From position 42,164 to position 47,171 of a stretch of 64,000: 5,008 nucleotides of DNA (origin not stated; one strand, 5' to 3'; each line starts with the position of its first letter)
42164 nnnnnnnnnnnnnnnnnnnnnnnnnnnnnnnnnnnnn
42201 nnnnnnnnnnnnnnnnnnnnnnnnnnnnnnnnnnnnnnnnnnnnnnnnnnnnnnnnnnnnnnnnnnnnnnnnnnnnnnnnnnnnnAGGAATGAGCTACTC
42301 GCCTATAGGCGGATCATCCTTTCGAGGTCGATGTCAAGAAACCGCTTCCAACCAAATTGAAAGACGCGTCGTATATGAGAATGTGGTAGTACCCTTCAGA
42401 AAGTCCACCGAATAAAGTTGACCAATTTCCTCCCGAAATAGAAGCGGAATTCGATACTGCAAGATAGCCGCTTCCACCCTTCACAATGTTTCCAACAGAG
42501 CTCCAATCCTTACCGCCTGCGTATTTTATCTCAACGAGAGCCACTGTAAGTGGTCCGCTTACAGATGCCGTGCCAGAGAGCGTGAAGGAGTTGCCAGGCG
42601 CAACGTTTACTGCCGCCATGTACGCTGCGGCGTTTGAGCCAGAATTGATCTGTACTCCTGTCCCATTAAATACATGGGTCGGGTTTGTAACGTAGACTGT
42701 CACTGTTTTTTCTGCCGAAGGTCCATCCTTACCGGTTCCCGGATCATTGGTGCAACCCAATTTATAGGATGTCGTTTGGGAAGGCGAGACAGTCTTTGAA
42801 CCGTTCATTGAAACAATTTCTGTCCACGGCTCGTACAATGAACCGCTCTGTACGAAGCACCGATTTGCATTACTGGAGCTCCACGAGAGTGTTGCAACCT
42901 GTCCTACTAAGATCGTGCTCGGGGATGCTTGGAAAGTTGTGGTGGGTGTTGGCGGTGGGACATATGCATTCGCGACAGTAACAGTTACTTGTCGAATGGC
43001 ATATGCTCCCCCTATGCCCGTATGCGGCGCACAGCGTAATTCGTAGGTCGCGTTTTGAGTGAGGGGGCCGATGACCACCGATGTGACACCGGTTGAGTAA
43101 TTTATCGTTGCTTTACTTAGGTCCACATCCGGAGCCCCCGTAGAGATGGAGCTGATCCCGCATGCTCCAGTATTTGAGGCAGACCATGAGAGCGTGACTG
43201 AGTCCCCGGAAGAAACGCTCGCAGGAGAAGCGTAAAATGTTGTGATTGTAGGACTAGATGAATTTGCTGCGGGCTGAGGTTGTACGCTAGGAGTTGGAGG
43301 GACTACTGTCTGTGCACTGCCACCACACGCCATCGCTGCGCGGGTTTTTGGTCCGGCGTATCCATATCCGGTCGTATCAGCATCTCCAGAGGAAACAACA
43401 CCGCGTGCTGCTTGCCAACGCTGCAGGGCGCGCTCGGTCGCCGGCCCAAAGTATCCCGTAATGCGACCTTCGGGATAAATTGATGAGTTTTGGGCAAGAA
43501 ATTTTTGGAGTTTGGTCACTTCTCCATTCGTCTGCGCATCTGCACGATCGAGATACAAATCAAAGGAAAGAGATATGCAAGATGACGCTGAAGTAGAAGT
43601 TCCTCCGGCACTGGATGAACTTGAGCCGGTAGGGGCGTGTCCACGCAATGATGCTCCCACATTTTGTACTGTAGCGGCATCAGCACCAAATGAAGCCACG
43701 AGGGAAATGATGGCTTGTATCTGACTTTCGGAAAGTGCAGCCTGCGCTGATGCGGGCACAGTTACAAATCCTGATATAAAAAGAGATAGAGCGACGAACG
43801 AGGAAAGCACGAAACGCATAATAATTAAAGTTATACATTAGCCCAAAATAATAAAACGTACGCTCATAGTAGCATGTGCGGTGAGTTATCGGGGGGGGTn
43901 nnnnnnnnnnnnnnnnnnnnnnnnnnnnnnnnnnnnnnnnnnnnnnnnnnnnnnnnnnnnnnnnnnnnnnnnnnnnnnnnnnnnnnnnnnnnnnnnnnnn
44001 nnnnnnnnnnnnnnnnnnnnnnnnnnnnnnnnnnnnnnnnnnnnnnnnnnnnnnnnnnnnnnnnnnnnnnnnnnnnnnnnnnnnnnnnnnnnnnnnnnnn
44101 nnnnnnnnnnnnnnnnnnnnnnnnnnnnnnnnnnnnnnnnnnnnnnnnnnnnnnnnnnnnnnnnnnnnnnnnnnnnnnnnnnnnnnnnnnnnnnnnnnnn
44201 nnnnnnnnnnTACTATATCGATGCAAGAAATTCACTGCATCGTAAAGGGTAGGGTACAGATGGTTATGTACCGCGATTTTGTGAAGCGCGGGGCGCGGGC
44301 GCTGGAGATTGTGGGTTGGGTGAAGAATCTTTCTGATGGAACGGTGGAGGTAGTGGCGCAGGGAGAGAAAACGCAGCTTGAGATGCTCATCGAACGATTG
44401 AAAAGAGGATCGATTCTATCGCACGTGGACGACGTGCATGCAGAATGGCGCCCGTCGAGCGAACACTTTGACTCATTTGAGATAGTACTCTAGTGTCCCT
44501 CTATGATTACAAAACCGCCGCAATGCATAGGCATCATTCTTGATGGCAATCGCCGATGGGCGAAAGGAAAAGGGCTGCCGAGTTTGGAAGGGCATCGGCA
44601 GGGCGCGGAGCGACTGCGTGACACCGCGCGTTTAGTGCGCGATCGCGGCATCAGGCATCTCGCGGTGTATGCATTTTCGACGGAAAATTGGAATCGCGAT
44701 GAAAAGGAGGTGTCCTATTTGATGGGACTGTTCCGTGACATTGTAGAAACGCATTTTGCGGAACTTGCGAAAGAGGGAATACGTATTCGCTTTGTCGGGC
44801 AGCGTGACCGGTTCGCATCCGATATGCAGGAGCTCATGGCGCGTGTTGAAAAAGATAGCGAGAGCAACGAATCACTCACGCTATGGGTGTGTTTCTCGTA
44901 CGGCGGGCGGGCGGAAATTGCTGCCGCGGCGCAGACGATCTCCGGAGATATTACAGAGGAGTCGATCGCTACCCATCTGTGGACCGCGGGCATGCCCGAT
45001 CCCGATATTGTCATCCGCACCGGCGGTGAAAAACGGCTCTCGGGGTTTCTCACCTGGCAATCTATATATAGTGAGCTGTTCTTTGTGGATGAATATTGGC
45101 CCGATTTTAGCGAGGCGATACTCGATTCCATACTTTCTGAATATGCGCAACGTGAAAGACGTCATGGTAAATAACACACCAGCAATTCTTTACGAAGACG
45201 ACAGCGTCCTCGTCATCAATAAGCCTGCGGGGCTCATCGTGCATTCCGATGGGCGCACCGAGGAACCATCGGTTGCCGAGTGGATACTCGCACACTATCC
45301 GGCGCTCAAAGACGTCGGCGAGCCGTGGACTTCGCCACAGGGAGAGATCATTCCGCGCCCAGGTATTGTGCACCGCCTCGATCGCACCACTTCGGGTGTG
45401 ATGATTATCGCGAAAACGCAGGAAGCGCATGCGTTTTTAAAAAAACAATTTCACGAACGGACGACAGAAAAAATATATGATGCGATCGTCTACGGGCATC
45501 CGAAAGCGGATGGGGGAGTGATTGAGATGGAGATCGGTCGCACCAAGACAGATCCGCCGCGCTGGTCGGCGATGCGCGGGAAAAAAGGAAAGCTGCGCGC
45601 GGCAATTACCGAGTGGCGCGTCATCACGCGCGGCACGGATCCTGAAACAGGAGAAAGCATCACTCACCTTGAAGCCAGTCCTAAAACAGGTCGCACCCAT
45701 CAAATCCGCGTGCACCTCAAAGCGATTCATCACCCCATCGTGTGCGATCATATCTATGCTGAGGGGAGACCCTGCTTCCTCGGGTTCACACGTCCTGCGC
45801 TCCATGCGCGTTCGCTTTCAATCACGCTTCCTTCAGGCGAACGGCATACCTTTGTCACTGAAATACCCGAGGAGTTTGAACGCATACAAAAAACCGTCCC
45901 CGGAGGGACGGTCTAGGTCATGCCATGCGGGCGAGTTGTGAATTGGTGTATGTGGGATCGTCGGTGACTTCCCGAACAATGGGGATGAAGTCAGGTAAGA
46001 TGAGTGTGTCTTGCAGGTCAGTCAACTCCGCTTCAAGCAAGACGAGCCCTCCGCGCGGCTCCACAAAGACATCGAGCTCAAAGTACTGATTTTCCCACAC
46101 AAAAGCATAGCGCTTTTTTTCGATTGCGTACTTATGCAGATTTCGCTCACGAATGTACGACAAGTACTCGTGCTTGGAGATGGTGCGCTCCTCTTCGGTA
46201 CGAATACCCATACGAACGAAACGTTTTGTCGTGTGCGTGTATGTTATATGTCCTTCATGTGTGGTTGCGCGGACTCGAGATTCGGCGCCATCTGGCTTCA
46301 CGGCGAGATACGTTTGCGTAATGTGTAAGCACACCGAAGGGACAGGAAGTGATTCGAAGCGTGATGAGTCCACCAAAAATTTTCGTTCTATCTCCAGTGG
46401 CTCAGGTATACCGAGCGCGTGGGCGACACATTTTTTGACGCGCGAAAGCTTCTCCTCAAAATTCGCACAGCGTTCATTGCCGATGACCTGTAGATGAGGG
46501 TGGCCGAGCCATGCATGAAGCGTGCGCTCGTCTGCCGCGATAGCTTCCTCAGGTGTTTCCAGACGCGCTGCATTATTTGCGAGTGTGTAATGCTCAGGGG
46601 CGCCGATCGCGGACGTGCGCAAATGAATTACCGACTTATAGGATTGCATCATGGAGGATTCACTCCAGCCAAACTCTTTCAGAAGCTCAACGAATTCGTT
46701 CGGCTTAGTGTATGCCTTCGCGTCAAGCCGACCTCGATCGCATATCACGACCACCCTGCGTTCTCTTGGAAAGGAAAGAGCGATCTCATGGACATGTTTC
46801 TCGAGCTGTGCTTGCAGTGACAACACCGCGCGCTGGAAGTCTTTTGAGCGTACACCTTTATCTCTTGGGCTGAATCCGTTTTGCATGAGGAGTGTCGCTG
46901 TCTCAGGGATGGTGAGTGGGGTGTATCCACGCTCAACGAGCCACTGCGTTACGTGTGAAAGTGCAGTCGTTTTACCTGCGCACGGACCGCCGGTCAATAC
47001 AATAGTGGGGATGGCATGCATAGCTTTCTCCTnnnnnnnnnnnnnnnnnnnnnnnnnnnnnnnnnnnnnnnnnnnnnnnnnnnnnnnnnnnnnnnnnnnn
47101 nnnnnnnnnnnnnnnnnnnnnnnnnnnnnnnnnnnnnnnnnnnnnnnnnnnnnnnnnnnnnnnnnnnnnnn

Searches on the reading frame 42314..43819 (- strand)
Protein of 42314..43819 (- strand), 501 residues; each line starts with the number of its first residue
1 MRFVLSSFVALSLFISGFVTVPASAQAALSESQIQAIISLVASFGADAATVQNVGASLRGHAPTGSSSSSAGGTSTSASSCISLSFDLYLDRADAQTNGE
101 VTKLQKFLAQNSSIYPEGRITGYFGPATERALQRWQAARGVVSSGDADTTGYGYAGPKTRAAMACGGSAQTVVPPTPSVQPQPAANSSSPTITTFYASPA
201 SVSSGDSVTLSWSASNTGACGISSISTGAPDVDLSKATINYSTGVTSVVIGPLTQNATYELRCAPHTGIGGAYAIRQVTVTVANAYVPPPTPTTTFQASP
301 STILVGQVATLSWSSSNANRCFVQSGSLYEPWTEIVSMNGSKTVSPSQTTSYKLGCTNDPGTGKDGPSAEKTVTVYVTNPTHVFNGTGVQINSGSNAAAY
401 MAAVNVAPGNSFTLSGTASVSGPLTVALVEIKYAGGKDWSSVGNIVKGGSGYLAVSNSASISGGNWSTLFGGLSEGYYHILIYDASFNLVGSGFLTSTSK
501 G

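Call 10: search_protein_families(library=pfam, proteins=[window:42314-43819:-], max_evalue=0.01)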
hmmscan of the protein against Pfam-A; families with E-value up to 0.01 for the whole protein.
window:42314-43819:- (501 aa): 1 family
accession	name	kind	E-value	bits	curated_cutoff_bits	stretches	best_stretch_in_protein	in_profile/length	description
PF01471.23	PG_binding_1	-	2.8e-09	37.5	23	1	98-149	2-51/57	Putative peptidoglycan binding domain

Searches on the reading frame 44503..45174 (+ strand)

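Call 89: search_protein_families(library=pfam, proteins=[window:44503-45174:+], max_evalue=0.001)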
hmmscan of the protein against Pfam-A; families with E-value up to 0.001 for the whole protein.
window:44503-45174:+ (223 aa): 1 family
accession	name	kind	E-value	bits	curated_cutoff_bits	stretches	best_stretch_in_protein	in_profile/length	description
PF01255.24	Prenyltransf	-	2e-75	253.6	27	1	12-222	1-219/219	Putative undecaprenyl diphosphate synthase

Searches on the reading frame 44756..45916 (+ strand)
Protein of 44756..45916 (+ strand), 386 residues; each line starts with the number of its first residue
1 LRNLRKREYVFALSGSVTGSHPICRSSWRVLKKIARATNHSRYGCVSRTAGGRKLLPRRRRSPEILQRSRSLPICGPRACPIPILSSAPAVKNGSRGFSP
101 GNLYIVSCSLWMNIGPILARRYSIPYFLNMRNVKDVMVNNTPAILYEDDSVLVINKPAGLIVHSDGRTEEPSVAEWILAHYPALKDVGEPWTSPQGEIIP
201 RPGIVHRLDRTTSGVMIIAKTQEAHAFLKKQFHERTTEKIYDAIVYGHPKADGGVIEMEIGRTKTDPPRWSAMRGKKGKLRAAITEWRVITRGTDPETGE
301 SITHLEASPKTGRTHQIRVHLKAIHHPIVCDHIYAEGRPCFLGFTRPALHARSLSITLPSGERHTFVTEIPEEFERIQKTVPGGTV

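Call 10: search_protein_families(library=pfam, proteins=[window:44756-45916:+], max_evalue=0.01)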
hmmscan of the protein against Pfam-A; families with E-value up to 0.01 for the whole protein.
window:44756-45916:+ (386 aa): 1 family
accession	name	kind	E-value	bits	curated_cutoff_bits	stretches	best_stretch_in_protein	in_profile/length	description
PF00849.27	PseudoU_synth_2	-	2.3e-29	103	26.8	1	151-322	2-151/152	RNA pseudouridylate synthase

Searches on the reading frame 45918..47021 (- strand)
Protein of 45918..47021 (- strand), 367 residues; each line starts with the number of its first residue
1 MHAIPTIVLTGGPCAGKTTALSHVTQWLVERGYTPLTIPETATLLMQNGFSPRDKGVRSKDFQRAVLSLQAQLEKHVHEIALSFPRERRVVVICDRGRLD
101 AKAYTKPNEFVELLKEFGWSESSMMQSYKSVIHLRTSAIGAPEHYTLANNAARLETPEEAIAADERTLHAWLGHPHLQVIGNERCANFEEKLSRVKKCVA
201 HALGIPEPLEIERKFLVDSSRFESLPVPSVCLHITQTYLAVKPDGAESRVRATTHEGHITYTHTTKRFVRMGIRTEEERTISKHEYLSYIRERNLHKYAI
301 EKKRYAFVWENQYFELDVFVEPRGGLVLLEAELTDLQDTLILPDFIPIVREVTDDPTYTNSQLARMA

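Call 10: search_protein_families(library=pfam, proteins=[window:45918-47021:-], max_evalue=0.01)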
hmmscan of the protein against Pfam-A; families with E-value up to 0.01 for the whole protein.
window:45918-47021:- (367 aa): 6 families
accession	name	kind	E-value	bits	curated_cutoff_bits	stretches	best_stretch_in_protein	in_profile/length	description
PF13521.12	AAA_28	-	2.6e-17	63.9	27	1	7-179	2-154/164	AAA domain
PF25199.1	nSTAND_NTPase5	-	0.0013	19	34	1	5-46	42-84/145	Novel STAND NTPase 5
PF13245.12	AAA_19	-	0.0039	17.8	25.1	0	5-32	12-39/134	AAA domain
PF08433.16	KTI12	-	0.0039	17.2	22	1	5-60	2-59/271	Chromatin associated protein KTI12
PF13671.12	AAA_33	-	0.0071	17.1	27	0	7-172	2-137/143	AAA domain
PF20720.3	nSTAND3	-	0.0082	16.3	27.2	0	7-40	20-52/155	Novel STAND NTPase 3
